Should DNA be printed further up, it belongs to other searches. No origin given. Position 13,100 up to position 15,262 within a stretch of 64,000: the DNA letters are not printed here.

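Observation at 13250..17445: Low-GC three-gene island encoding an HD-PRTase fusion, a degenerate PRTase-like protein and an unknown protein — a candidate undescribed nucleotide-targeting (defence-like) system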

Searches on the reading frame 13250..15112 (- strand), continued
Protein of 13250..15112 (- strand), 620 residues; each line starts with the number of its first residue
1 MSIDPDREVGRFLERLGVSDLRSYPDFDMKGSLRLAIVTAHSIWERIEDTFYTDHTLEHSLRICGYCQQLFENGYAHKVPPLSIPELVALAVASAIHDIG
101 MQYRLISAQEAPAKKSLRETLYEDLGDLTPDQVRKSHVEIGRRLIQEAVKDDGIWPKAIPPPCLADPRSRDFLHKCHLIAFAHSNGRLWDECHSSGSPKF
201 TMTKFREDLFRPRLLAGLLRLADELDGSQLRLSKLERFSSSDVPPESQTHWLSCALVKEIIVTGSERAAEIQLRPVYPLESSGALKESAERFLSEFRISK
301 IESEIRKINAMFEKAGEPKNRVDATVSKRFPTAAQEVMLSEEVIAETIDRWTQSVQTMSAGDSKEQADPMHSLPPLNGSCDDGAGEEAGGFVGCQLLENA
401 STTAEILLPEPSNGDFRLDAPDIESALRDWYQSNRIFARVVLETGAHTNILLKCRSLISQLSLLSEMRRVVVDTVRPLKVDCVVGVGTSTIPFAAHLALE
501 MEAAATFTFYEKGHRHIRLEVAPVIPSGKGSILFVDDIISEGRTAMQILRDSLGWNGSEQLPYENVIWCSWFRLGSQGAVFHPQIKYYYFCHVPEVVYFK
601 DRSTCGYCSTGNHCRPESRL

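Call 77: predict_structure(alignment_id=A4)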
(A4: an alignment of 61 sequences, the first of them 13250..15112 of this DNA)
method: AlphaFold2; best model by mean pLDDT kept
length: 620 residues; sequences in the alignment: 61
mean_pLDDT: 86.9   pTM: 0.66
mean pLDDT of the five models: 86.9, 86.5, 86.2, 86.1, 85.5
residues with pLDDT >= 90: 417; 70-90: 128; 50-70: 26; < 50: 49
segments of 3 or more residues with pLDDT < 50: 371-412
pLDDT, mean of each block of 10 residues (from residue 1): 76 95 87 93 91 95 98 92 97 98 93 84 93 95 92 67 76 96 96 96 94 98 97 88 91 97 91 94 95 96 97 97 96 82 95 87 52 34 32 32 32 75 95 90 93 93 97 96 96 97 96 80 86 96 91 68 93 91 94 94 90 89
secondary structure, 60 per line:
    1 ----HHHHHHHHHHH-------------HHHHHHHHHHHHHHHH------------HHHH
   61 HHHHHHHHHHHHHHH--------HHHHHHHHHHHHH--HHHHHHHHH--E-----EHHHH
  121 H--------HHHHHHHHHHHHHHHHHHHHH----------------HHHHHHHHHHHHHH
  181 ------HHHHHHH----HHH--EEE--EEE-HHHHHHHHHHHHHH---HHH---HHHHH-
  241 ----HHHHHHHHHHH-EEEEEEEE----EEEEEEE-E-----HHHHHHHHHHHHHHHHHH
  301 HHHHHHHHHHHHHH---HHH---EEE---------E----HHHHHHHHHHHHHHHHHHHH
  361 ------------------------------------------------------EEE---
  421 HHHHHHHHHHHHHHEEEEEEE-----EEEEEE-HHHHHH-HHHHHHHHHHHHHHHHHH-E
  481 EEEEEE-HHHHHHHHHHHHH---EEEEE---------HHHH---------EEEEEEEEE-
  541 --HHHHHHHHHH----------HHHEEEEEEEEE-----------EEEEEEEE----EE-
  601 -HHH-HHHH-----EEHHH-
elements in order: H5-15 H29-44 H57-75 H84-96 H99-107 H117-121 H130-150 H167-180 H187-193 E203-205 E208-210 H212-225 H235-239 H245-255 E257-264 E269-275 H283-314 E324-326 H341-360 E415-417 H421-434 E435-441 E447-452 H454-459 H461-478 E480-486 H488-500 E504-508 H518-521 E531-539 H543-552 E566-574 E586-593 H606-609

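Call 79: search_protein_families(library=padloc, proteins=[L002:9804-11303:-, L002:11479-12678:+, L030:9822-11516:+, L030:11461-12570:+, L005:6498-8216:-, L005:8325-10127:+, L006:3581-5215:+, L007:2078-5128:-, L023:4056-5501:-, L004:10779-13118:-], max_evalue=0.00001)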
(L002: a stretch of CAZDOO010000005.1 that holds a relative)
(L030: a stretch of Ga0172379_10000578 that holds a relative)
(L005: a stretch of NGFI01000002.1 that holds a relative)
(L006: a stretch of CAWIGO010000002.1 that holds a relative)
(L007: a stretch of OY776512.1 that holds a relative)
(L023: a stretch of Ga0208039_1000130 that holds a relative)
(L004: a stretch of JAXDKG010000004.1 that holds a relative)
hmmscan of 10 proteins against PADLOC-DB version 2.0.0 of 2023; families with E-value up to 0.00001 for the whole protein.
L002:9804-11303:- (499 aa): 0 families

L002:11479-12678:+ (399 aa): 0 families

L030:9822-11516:+ (564 aa): 107 families (the best 25 are shown)
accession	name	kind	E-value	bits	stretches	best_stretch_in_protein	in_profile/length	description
PDLC00102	GajA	-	7.8e-192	636.4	1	36-563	2-529/532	AAA ATPase domain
PDLC00098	GajA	-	5.6e-176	584.4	1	35-563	1-531/534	AAA ATPase domain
PDLC00078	GajA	-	4.8e-41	139.1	2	302-563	298-576/580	AAA ATPase domain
PDLC00091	GajA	-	2.5e-29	100.6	2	319-541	294-531/627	AAA ATPase domain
PDLC00096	GajA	-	1.7e-27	94.4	2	318-541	284-521/630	AAA ATPase domain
PDLC00067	GajA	-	3e-26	90.1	2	322-539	305-533/604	AAA ATPase domain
PDLC00080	GajA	-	7.5e-26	89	2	266-539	232-521/622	AAA ATPase domain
PDLC00069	GajA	-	9.7e-26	88.4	2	37-131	3-86/687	AAA ATPase domain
PDLC00081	GajA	-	4e-25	86.6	1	201-538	149-501/574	AAA ATPase domain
PDLC00077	GajA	-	6.1e-25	85.8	2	323-523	335-549/616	AAA ATPase domain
PDLC00071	GajA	-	6.4e-25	86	2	325-540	277-498/588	AAA ATPase domain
PDLC00099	GajA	-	1.1e-24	85.3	2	314-540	291-525/626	AAA ATPase domain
PDLC04168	GajA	-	3.3e-23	80.2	2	234-529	185-483/570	-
PDLC02979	AriA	-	3.2e-22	77.8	2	36-133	1-87/373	-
PDLC00066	GajA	-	3.4e-21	73.4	1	318-473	275-434/567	AAA ATPase domain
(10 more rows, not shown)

L030:11461-12570:+ (369 aa): 26 families (the best 25 are shown)
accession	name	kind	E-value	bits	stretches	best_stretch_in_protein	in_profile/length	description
PDLC00148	GajB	-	3e-110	366.7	1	18-366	2-366/369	UrvD helicase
PDLC00140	GajB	-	8.2e-103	342.4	1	18-356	2-349/365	UrvD helicase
PDLC00120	GajB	-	1.6e-24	84.9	1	21-283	4-271/458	UrvD helicase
PDLC00122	GajB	-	4.9e-23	79.8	1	11-259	11-257/502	UrvD helicase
PDLC00117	GajB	-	5e-16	56.3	1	147-251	209-304/604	UrvD helicase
PDLC00118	GajB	-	8.8e-15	52.6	1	17-315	5-301/515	UrvD helicase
PDLC00132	GajB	-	2.6e-14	50.8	2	148-268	206-316/625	UrvD helicase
PDLC00123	GajB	-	2.7e-12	44.1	1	17-251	16-261/540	UrvD helicase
PDLC00127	GajB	-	4.1e-12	43.4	1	145-246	190-286/594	UrvD helicase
PDLC03802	RTasHel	-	3.3e-11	40.7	0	147-251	183-275/675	DRT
PDLC00114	GajB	-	8.5e-10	35.8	0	145-248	204-298/635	UrvD helicase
PDLC00119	GajB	-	1.8e-09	35.1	1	117-216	180-277/565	UrvD helicase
PDLC00112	GajB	-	5.2e-09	33.3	1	141-201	196-256/581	UrvD helicase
PDLC00107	GajB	-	3.4e-08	30.6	0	147-197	206-256/587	UrvD helicase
PDLC00136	GajB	-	1.1e-07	29.2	1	139-250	189-290/570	UrvD helicase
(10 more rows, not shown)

L005:6498-8216:- (572 aa): 0 families

L005:8325-10127:+ (600 aa): 0 families

L006:3581-5215:+ (544 aa): 0 families

L007:2078-5128:- (1016 aa): 18 families
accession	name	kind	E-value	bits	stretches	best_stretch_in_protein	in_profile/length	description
PDLC03623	REase_MTase_IIG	-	2.9e-26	89.6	1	19-916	17-900/1022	Type IIG restriction enzyme-methyltransferase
PDLC03603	REase_MTase_IIG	-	8.1e-23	78.4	1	177-813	168-782/1016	Type IIG restriction enzyme-methyltransferase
PDLC03348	MTase_II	-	5.5e-14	49.6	1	301-464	217-359/727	Type II methyltransferase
PDLC03021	MTase_I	-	1.5e-12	45.2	1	274-402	134-251/491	Type I methyltransferase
PDLC04134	mad2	-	6.3e-12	43.1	1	273-526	242-402/492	mads_2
PDLC03026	MTase_I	-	3.9e-10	37.5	1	273-410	111-238/487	Type I methyltransferase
PDLC03610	REase_MTase_IIG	-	5e-09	32.8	1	289-399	298-419/1096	Type IIG restriction enzyme-methyltransferase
PDLC03338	MTase_II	-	2.7e-08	31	0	301-396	126-213/604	Type II methyltransferase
PDLC03025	MTase_I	-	6.8e-08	29.6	1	219-359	73-209/569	Type I methyltransferase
PDLC02523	PglX|PglXI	-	8e-08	28.5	1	303-404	307-410/1428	PglX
PDLC03630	REase_MTase_IIG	-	1.7e-07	27.5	0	304-401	370-470/1100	Type IIG restriction enzyme-methyltransferase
PDLC03267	MTase_II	-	5.8e-07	26.8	0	299-349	8-51/539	Type II methyltransferase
PDLC03313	MTase_II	-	1e-06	25.6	0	298-390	16-103/563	Type II methyltransferase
PDLC02528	PglX|PglXI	-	1.3e-06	24.5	0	332-399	290-356/1125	PglX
PDLC03631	REase_MTase_IIG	-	1.6e-06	24.3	1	289-359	294-370/1086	Type IIG restriction enzyme-methyltransferase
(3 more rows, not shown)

L023:4056-5501:- (481 aa): 0 families

L004:10779-13118:- (779 aa): 0 families

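Call 81: fold_search(model_id=the predicted structure, library=pdb)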
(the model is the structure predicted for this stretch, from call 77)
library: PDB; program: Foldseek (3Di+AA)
matches with E <= 10: 1028; with E <= 0.001: 48
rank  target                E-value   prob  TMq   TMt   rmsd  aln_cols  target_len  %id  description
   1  4ohc_B                2.0e-06  1.00  0.21  0.52   4.8       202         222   17  Crystal structure of orotate phosphoribosyltransferase (OPRTase) from Burkholderia cenocepacia (released 2014-02-05)
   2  4ohc_D                2.5e-06  1.00  0.20  0.50   5.4       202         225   15  Crystal structure of orotate phosphoribosyltransferase (OPRTase) from Burkholderia cenocepacia (released 2014-02-05)
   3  4ohc_C                3.9e-06  1.00  0.21  0.53   4.7       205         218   17  Crystal structure of orotate phosphoribosyltransferase (OPRTase) from Burkholderia cenocepacia (released 2014-02-05)
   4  4paw_A                4.1e-06  1.00  0.24  0.66   4.4       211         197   17  Structure of hypothetical protein HP1257. (released 2015-05-06)
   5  9e5g_A                6.0e-06  1.00  0.21  0.54   5.0       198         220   15  Cryo-EM structure of Burkholderia cenocepacia orotate phosphoribosyltransferase (released 2025-02-19)
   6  4paw_B                6.3e-06  1.00  0.22  0.58   5.6       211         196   17  Structure of hypothetical protein HP1257. (released 2015-05-06)
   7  2wns_A                8.8e-06  1.00  0.22  0.61   3.9       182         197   17  Human Orotate phosphoribosyltransferase (OPRTase) domain of Uridine 5' -monophosphate synthase (UMPS) in complex with  (released 2009-08-11)
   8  2aee_B                1.4e-05  1.00  0.21  0.57   4.7       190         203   16  Crystal structure of Orotate phosphoribosyltransferase from Streptococcus pyogenes (released 2005-09-06)
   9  4ohc_A                1.4e-05  1.00  0.21  0.52   4.7       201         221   16  Crystal structure of orotate phosphoribosyltransferase (OPRTase) from Burkholderia cenocepacia (released 2014-02-05)
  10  2wns_B                1.5e-05  1.00  0.22  0.61   3.9       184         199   19  Human Orotate phosphoribosyltransferase (OPRTase) domain of Uridine 5' -monophosphate synthase (UMPS) in complex with  (released 2009-08-11)
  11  9e5g_B                1.6e-05  1.00  0.21  0.52   5.0       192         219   14  Cryo-EM structure of Burkholderia cenocepacia orotate phosphoribosyltransferase (released 2025-02-19)
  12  9e5g_D                2.2e-05  1.00  0.21  0.54   4.9       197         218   16  Cryo-EM structure of Burkholderia cenocepacia orotate phosphoribosyltransferase (released 2025-02-19)
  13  2aee_A                2.8e-05  1.00  0.21  0.57   4.8       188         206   16  Crystal structure of Orotate phosphoribosyltransferase from Streptococcus pyogenes (released 2005-09-06)
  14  3dez_A                7.1e-05  1.00  0.21  0.56   4.9       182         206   15  Crystal structure of Orotate phosphoribosyltransferase from Streptococcus mutans (released 2009-06-16)
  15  1vch_D                7.1e-05  1.00  0.16  0.46   6.2       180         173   16  Crystal Structure of a Phosphoribosyltransferase-related protein from Thermus thermophilus (released 2005-03-22)
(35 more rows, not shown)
